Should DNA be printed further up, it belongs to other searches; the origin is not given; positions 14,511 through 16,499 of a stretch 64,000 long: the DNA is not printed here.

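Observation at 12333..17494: WYL-domain regulator divergent from an AAA+ ATPase - MMPL exporter operon (candidate uncharacterised regulated system)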

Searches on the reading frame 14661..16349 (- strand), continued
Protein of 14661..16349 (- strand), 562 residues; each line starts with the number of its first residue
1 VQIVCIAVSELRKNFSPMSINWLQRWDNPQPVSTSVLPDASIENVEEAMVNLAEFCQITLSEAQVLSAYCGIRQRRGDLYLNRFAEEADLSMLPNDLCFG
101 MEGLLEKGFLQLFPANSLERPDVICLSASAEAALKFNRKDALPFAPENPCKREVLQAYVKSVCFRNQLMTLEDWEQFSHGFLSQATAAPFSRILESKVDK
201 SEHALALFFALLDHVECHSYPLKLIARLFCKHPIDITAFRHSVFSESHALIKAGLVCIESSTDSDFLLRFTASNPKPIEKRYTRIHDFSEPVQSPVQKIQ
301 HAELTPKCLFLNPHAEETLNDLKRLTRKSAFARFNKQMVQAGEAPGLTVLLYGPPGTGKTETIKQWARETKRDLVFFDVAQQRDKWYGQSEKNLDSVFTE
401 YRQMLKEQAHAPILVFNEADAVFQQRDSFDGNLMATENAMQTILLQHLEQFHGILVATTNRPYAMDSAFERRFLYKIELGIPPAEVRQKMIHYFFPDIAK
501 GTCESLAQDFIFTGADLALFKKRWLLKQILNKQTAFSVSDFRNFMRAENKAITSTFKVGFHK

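Call 12: find_encoding_contigs(protein=P0017, flank=7000, max_places=3)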
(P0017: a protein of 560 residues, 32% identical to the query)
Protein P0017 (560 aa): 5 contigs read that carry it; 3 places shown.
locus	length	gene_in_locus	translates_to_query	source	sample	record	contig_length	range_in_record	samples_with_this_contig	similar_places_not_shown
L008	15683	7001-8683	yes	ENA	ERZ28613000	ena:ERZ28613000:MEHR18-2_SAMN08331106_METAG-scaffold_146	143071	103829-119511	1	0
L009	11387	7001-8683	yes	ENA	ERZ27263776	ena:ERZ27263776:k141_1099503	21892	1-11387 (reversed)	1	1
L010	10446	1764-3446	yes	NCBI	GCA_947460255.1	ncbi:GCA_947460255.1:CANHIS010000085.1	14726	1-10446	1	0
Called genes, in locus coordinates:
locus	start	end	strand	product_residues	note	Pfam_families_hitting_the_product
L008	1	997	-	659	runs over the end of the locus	PF00431:CUB (faint), PF20009:GEVED, PF00801:PKD, PF18911:PKD_4, PF00932:LTD, PF18962:Por_Secre_tail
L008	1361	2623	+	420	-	PF13102:Phage_int_SAM_5, PF00589:Phage_integrase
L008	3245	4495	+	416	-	PF09397:FtsK_gamma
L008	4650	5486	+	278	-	-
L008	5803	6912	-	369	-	-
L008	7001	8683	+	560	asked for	PF00004:AAA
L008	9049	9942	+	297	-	-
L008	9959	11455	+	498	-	PF11074:DUF2779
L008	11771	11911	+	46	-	-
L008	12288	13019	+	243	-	-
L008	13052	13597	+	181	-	-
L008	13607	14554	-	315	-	PF03747:ADP_ribosyl_GH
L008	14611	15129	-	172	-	PF22784:PTP-SAK, PF22785:Tc-R-P, PF00782:DSPc, PF22741:PTP-NADK, PF14566:PTPlike_phytase (weak)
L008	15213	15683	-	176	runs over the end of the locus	-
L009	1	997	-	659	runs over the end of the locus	PF00431:CUB (faint), PF20009:GEVED, PF00801:PKD, PF18911:PKD_4, PF00932:LTD, PF18962:Por_Secre_tail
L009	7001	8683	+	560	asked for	PF00004:AAA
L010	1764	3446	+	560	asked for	PF00004:AAA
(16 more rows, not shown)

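Call 13: find_encoding_contigs(protein=P0030, flank=7000, max_places=3)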
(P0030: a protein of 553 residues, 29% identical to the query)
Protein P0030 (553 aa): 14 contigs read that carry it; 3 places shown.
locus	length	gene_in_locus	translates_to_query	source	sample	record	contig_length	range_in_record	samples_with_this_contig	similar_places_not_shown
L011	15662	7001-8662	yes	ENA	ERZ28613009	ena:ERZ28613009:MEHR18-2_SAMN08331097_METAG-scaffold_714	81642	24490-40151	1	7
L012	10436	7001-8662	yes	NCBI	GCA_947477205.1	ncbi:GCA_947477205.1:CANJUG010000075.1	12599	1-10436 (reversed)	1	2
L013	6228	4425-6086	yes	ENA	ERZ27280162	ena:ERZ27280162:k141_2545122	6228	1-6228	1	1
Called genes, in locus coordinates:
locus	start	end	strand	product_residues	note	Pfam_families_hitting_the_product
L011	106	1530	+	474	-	PF03062:MBOAT, PF13813:MBOAT_2 (weak)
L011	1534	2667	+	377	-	PF16822:ALGX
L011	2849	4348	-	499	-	PF11074:DUF2779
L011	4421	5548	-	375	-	-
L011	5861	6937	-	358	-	PF13280:WYL (faint)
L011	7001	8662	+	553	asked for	PF00004:AAA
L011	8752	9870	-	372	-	PF09603:Fib_succ_major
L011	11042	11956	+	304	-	PF00005:ABC_tran, PF13304:AAA_21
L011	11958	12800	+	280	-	PF12679:ABC2_membrane_2, PF12730:ABC2_membrane_4, PF10920:DUF2705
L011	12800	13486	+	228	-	-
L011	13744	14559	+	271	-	PF01694:Rhomboid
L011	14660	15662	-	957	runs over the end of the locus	PF04313:HSDR_N, PF00270:DEAD, PF04851:ResIII, PF18766:SWI2_SNF2, PF22679:T1R_D3-like, PF12008:EcoR124_C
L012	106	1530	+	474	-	PF03062:MBOAT, PF13813:MBOAT_2 (weak)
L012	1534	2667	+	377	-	PF16822:ALGX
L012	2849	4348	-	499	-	PF11074:DUF2779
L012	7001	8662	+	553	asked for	PF00004:AAA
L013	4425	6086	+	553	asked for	PF00004:AAA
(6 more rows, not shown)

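Call 25: search_protein_families(library=padloc, proteins=[L011:4421-5548:-], max_evalue=0.01)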
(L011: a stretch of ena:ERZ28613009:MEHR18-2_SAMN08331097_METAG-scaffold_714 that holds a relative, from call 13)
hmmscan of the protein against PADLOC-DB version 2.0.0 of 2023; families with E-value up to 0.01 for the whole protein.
L011:4421-5548:- (375 aa): 0 families

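Call 32: predict_structure(alignment_id=A2)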
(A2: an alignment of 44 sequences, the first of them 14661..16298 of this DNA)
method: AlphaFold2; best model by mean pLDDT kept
length: 545 residues; sequences in the alignment: 44
mean_pLDDT: 80.3   pTM: 0.49
mean pLDDT of the five models: 80.3, 79.5, 78.7, 78.0, 77.3
residues with pLDDT >= 90: 163; 70-90: 276; 50-70: 55; < 50: 51
segments of 3 or more residues with pLDDT < 50: 11-26, 258-274, 368-370, 536-545
pLDDT, mean of each block of 10 residues (from residue 1): 66 35 55 88 90 72 72 72 88 79 77 87 89 88 88 91 85 84 92 87 85 88 87 89 66 65 35 59 91 90 93 91 90 89 93 93 61 76 89 90 72 57 80 91 82 88 90 91 91 89 90 86 89 53 42
secondary structure, 60 per line:
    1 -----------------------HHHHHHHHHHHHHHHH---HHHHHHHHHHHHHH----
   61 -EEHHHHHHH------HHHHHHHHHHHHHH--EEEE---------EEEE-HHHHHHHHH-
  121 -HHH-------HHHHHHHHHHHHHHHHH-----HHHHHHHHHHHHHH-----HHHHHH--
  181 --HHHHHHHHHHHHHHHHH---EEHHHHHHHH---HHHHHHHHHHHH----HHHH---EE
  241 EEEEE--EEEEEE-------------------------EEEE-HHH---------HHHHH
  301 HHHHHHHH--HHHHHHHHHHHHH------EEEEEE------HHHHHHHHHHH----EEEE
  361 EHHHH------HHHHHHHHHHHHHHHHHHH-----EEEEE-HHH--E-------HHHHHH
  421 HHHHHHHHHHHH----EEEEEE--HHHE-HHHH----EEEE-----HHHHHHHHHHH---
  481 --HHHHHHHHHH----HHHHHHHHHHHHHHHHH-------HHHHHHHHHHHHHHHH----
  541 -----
elements in order: H24-39 H43-56 H64-70 H77-90 E93-96 E106-109 H111-119 H132-148 H154-167 H173-178 H183-199 H205-212 H216-227 H232-235 E239-245 E248-253 E279-282 H296-308 H311-323 E330-335 H342-352 E357-361 H362-365 H372-390 E396-400 H415-432 E437-442 H450-453 E458-461 H467-477 H483-492 H497-513 H521-536

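Call 34: search_solved_structures(query=A2, max_evalue=1e-10)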
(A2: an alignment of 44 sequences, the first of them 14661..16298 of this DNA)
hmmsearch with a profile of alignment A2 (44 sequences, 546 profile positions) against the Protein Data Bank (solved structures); distinct sequences matched with E-value up to 1e-10: 256 (the best 60 are shown).
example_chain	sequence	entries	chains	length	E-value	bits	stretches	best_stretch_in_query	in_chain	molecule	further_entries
5vc7_A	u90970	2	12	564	1.3e-50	176.5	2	332-522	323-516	VCP-like ATPase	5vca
5g4g_A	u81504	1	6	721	3.4e-50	175.1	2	332-522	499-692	VCP-LIKE ATPASE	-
5g4f_A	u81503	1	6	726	3.5e-50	175.1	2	332-522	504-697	VCP-LIKE ATPASE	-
7wd3_A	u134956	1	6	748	3.2e-48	168.6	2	332-517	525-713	ATPase family gene 2 protein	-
7nku_A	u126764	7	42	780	3.7e-48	168.4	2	332-517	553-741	ATPase family gene 2 protein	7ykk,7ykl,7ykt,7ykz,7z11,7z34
7wbb_A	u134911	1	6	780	2.1e-45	159.3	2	332-517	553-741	AFG2 isoform 1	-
7wub_C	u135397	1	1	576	6.8e-43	151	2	325-507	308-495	Transitional endoplasmic reticulum ATPase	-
7wub_D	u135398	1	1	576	7.3e-43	150.9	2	325-507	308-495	Transitional endoplasmic reticulum ATPase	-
6mck_A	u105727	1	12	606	9e-43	150.6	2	325-507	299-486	Transitional endoplasmic reticulum ATPase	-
7rlh_A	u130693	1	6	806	1.1e-42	150.3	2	325-507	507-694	Transitional endoplasmic reticulum ATPase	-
7rlg_A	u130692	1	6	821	1.1e-42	150.2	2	325-507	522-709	Transitional endoplasmic reticulum ATPase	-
5c18_A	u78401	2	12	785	1.8e-42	149.6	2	325-507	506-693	Transitional endoplasmic reticulum ATPase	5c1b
7rlj_A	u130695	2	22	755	2e-42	149.5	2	325-507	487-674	Transitional endoplasmic reticulum ATPase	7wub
8yka_A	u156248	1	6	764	2.1e-42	149.4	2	325-507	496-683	Transitional endoplasmic reticulum ATPase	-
7y4w_A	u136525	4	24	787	2.3e-42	149.2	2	325-507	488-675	Transitional endoplasmic reticulum ATPase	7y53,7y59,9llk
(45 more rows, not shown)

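Call 52: find_encoding_contigs(protein=P0043, flank=6000, max_places=2)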
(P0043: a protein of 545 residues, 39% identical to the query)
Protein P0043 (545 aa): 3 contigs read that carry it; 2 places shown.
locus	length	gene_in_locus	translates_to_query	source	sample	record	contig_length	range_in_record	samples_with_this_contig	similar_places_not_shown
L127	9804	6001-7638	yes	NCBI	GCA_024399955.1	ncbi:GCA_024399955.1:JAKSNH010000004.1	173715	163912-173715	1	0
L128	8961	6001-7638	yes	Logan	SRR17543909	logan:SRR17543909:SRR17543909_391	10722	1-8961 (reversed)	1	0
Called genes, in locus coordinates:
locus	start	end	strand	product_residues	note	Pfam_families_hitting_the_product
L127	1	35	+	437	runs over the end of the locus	-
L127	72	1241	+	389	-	PF13306:LRR_5 (weak), PF13855:LRR_8 (faint), PF13306:LRR_5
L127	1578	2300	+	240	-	-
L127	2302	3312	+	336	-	-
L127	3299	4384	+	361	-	PF00069:Pkinase, PF07714:PK_Tyr_Ser-Thr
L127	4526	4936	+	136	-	-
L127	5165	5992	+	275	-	-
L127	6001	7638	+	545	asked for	PF00004:AAA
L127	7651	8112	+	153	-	-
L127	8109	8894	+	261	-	-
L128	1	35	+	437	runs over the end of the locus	-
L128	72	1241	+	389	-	PF13306:LRR_5 (weak), PF13855:LRR_8 (faint), PF13306:LRR_5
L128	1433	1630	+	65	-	-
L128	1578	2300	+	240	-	-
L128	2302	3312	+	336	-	-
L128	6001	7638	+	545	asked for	PF00004:AAA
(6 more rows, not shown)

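Call 53: find_encoding_contigs(protein=P0062, flank=6000, max_places=2)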
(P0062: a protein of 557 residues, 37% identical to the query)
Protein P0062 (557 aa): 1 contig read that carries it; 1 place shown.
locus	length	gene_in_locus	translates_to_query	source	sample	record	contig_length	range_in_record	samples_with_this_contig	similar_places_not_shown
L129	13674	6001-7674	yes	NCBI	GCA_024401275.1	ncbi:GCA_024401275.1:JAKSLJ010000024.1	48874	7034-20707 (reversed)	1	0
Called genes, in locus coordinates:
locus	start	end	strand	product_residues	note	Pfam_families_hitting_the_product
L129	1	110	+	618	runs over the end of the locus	PF13245:AAA_19 (weak), PF00004:AAA, PF07728:AAA_5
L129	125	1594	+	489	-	PF10117:McrBC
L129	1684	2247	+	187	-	-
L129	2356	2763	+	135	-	-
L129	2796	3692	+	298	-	PF13306:LRR_5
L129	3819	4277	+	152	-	-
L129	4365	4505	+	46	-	-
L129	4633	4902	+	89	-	-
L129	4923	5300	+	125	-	-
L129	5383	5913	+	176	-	PF06941:NT5C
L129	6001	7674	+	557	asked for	PF00004:AAA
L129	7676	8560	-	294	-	PF02899:Phage_int_SAM_1, PF13495:Phage_int_SAM_4 (weak), PF00589:Phage_integrase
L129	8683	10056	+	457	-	PF01966:HD (weak), PF13286:HD_assoc (weak)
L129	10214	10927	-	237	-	PF16255:Lipase_GDSL_lke, PF13472:Lipase_GDSL_2 (weak)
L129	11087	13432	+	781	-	PF07715:Plug, PF00593:TonB_dep_Rec_b-barrel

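Call 54: find_encoding_contigs(protein=P0115, flank=6000, max_places=2)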
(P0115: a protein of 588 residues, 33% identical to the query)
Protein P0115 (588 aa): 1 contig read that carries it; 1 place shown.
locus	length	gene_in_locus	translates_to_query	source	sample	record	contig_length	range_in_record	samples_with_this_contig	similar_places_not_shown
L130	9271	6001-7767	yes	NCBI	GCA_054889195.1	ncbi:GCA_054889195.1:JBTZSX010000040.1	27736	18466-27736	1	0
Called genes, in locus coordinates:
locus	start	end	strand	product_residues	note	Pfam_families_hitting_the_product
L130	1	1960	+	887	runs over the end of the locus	PF01326:PPDK_N, PF00391:PEP-utilizers, PF02896:PEP-utilizers_C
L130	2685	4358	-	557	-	-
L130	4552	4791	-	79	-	-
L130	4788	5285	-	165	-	PF13151:DUF3990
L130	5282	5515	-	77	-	PF12668:DUF3791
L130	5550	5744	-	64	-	-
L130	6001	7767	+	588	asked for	PF00004:AAA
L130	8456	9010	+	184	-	PF00929:RNase_T, PF16473:Rv2179c-like (weak)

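Call 57: find_related_loci(query=A2, collection=viral_contigs, flank=8000)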
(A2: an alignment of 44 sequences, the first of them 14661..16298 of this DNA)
Query A2 (545 aa) in viral_contigs; peptide patterns used: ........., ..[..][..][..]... (x = any residue, [..] = any of these).
600 stretches matched a pattern (row limit reached: there are more); 62 encode a relative of the query (tblastn E <= 1e-3); 62 distinct loci.
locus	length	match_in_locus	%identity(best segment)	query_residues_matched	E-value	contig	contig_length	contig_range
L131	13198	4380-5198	34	271-543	5e-46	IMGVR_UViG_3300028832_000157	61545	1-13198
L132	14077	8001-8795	34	279-543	5e-45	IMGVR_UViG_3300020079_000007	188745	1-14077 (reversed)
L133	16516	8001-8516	30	331-509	2e-14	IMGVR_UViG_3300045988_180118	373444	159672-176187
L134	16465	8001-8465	30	293-458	4e-13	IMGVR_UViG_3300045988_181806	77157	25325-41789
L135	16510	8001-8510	29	331-473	5e-13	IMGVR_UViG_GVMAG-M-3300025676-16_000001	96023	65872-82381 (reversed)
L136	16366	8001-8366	34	331-458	7e-13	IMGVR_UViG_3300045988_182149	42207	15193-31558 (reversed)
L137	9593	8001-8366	34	331-458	7e-13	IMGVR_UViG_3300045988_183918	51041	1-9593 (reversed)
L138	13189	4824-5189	34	331-458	7e-13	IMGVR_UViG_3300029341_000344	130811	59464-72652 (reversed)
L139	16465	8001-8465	30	293-458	1e-12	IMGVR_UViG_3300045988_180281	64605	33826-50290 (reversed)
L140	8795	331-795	30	293-458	8e-13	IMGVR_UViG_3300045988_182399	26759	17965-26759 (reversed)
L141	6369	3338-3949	32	333-535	9e-13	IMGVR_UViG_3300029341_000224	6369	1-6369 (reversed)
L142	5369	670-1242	29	333-523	1e-12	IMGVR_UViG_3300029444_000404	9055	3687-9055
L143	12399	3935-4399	30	293-458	1e-12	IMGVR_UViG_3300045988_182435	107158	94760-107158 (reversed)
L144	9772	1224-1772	29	333-530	9e-13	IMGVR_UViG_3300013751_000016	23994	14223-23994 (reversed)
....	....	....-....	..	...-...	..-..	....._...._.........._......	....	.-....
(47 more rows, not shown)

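Call 64: search_protein_families(library=pfam, proteins=[L008:9049-9942:+, L011:4421-5548:-], max_evalue=1)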
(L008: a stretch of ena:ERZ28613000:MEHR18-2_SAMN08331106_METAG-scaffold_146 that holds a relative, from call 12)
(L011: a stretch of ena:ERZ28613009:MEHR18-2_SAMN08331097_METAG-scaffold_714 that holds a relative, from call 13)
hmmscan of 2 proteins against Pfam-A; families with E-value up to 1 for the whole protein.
L008:9049-9942:+ (297 aa): 0 families

L011:4421-5548:- (375 aa): 1 family
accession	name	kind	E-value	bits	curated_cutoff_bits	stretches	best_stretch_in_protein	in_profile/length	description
PF09345.15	SiaC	-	0.067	13.3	24.5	0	222-271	22-71/120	SiaC family regulatory phosphoprotein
